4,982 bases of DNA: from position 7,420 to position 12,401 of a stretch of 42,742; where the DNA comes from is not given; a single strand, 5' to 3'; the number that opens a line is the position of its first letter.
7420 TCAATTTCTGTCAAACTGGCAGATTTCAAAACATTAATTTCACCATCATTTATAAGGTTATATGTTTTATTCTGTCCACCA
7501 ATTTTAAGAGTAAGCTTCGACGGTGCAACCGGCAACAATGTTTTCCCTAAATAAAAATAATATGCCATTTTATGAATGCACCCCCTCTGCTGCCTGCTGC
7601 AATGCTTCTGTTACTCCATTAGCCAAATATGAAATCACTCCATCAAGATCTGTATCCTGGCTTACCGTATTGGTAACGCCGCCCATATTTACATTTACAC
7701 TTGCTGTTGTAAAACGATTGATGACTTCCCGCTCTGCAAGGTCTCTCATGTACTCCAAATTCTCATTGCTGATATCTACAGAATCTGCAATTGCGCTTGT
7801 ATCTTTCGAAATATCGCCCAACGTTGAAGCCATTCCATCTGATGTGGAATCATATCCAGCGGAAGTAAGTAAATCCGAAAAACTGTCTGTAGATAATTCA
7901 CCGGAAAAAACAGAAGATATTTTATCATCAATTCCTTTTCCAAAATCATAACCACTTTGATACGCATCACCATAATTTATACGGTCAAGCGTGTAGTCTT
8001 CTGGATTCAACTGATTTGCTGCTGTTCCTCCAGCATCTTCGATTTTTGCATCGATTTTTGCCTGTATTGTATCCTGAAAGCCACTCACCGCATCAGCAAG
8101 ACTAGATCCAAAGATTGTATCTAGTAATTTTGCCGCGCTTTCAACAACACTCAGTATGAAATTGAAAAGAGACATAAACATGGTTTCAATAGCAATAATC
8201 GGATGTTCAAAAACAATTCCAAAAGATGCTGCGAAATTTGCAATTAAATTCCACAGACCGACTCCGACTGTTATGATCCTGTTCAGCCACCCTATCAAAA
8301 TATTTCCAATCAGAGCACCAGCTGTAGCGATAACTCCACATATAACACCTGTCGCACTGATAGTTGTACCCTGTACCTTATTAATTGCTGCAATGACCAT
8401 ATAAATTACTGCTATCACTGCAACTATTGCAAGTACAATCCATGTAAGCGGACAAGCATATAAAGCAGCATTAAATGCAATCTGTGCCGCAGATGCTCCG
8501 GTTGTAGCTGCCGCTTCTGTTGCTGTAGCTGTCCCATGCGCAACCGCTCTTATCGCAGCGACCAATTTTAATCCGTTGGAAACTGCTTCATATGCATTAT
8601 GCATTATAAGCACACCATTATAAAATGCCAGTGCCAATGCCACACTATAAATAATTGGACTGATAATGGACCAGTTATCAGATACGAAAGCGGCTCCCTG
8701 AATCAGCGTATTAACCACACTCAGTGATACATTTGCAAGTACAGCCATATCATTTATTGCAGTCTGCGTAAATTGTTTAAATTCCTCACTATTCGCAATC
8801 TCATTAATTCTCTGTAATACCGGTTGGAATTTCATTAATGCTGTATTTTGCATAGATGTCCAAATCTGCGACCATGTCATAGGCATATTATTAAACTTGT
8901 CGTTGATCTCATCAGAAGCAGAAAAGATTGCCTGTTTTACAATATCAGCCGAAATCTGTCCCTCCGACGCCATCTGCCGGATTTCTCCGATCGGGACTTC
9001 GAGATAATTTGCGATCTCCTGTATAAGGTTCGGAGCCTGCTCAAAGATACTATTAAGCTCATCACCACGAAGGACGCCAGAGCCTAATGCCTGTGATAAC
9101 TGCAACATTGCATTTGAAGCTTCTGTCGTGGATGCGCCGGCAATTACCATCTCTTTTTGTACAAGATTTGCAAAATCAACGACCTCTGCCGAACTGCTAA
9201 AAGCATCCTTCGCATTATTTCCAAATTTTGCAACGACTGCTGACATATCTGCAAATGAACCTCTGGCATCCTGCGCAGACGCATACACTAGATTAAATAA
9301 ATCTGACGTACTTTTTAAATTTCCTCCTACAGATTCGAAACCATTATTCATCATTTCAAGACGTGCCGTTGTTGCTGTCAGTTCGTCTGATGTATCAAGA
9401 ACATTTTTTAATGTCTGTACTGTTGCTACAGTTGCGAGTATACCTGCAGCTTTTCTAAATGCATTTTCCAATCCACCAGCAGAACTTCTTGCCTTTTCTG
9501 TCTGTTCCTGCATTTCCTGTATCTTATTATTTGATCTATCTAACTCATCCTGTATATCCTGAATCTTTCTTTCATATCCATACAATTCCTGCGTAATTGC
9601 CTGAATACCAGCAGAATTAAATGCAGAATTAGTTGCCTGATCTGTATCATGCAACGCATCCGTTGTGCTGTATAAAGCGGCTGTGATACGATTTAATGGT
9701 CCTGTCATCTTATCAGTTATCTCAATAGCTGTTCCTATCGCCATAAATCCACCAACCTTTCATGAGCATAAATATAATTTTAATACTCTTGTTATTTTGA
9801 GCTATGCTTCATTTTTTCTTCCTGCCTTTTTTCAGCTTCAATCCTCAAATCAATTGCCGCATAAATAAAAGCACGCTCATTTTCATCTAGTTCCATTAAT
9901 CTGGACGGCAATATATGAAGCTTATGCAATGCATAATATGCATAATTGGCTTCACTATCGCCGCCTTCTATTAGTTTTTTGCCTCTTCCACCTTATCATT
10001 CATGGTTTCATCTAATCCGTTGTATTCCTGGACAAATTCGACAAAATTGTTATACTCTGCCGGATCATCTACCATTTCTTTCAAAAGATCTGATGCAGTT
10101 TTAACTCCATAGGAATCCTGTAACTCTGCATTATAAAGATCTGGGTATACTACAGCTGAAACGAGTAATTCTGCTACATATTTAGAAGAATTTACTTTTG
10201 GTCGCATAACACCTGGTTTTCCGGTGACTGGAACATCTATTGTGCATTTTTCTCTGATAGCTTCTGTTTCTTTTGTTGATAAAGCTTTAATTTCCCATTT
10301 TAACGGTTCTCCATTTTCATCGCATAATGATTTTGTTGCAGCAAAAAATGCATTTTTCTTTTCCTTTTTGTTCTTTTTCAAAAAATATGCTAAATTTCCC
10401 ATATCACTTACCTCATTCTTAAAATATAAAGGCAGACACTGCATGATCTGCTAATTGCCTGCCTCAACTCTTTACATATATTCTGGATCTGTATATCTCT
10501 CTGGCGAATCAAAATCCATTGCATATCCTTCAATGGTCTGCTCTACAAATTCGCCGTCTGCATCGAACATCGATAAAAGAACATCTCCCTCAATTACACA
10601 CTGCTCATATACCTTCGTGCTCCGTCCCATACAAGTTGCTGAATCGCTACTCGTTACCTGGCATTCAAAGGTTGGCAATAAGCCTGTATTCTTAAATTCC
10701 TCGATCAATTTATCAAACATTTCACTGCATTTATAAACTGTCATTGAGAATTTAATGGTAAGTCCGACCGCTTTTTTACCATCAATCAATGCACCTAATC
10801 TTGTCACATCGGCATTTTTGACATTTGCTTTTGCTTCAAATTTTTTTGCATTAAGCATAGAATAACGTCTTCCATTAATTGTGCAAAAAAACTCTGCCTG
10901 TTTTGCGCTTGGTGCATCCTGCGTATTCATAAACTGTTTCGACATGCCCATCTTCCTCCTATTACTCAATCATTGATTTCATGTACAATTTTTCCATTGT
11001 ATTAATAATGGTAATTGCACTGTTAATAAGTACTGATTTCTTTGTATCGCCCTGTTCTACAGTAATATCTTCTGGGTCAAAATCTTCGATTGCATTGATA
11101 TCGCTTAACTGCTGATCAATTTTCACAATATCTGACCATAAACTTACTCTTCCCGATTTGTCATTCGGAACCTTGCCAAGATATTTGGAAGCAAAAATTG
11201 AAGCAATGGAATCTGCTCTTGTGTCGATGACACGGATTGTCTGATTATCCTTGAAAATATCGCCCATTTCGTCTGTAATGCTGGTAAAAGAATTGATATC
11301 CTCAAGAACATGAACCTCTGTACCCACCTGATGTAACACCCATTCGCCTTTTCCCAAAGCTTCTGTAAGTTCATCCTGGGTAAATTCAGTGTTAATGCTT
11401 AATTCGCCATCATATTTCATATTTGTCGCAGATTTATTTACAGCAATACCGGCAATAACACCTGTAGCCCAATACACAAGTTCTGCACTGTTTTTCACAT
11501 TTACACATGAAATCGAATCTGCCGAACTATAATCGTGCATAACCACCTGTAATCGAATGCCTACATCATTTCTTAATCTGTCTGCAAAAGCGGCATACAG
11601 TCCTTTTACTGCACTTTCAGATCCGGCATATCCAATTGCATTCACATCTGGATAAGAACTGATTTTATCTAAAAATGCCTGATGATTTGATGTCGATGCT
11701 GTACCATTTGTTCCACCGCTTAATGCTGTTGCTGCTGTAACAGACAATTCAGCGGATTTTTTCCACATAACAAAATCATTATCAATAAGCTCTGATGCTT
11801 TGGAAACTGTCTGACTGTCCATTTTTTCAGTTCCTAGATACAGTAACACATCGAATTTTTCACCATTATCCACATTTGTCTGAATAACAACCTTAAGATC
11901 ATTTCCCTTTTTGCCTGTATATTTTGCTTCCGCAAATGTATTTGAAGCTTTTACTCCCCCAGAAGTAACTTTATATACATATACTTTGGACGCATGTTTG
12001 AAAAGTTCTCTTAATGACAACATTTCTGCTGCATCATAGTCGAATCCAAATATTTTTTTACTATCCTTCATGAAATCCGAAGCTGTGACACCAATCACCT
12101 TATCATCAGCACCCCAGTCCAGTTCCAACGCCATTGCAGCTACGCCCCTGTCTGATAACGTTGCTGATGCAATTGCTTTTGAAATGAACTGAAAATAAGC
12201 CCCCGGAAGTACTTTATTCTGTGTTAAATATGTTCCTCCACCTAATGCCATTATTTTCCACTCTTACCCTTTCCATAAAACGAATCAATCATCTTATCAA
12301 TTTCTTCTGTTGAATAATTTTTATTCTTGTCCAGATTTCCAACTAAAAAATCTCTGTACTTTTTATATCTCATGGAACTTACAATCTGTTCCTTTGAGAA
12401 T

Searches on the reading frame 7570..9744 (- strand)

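Call 82: search_protein_families(library=phrogs, proteins=[window:7570-9744:-], max_evalue=0.00001)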
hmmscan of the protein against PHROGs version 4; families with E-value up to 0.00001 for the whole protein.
window:7570-9744:- (724 aa): 22 families
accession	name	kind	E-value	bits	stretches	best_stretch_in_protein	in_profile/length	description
phrog_1068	-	tail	9.8e-202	673.4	1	2-723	3-705/706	tail length tape measure protein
phrog_8010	-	tail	2.9e-119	400.9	1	5-723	164-909/1543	tail length tape measure protein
phrog_339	-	tail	6.8e-48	164.7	1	62-422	32-351/1123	tail length tape measure protein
phrog_3336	-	tail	1.3e-46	160.7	1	69-618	45-554/1051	tail length tape measure protein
phrog_3519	-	tail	2.3e-46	160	1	47-485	14-442/959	tail length tape measure protein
phrog_2335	-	tail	1.1e-38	133.9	1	21-454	397-840/1536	tail length tape measure protein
phrog_1107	-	tail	1.6e-37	130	1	47-428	135-477/1252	tail length tape measure protein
phrog_12798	-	tail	1.8e-36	126.8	1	72-561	19-490/1031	tail length tape measure protein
phrog_17300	-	tail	2.4e-35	123.2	1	56-416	36-371/900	tail length tape measure protein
phrog_12706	-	tail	7.2e-33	114.8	1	27-302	143-396/1244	tail length tape measure protein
phrog_30434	-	unknown function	6.4e-31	109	2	335-503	9-185/440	-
phrog_16297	-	tail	3.2e-28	99.5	1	51-316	28-284/777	tail length tape measure protein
phrog_7740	-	tail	1.1e-27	96.8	1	44-429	16-398/2151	tail length tape measure protein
phrog_27190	-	tail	3.8e-24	85.8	1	33-506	26-501/1015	tail length tape measure protein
phrog_16889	-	tail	1.3e-21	78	1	60-301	22-260/470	tail length tape measure protein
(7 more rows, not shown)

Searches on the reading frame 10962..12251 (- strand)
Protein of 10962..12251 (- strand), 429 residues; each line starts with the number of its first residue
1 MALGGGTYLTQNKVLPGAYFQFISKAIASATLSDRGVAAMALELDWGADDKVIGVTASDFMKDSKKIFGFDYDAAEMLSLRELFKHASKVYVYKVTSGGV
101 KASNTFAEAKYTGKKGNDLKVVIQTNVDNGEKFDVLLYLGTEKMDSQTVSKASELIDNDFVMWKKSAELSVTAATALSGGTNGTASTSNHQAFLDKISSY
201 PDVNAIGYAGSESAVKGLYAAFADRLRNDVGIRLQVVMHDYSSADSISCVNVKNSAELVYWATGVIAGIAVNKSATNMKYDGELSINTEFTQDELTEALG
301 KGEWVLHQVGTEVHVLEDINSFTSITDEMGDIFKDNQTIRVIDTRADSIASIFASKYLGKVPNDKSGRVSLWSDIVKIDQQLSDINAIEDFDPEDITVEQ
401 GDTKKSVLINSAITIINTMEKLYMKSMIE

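Call 82: search_protein_families(library=phrogs, proteins=[window:10962-12251:-], max_evalue=0.00001)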
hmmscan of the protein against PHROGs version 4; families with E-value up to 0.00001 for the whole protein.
window:10962-12251:- (429 aa): 2 families
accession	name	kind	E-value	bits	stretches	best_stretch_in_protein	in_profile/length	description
phrog_279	-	tail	7.6e-115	385.4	1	4-425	2-479/489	tail sheath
phrog_1480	-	tail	2.8e-36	126.2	1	187-425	81-350/353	tail sheath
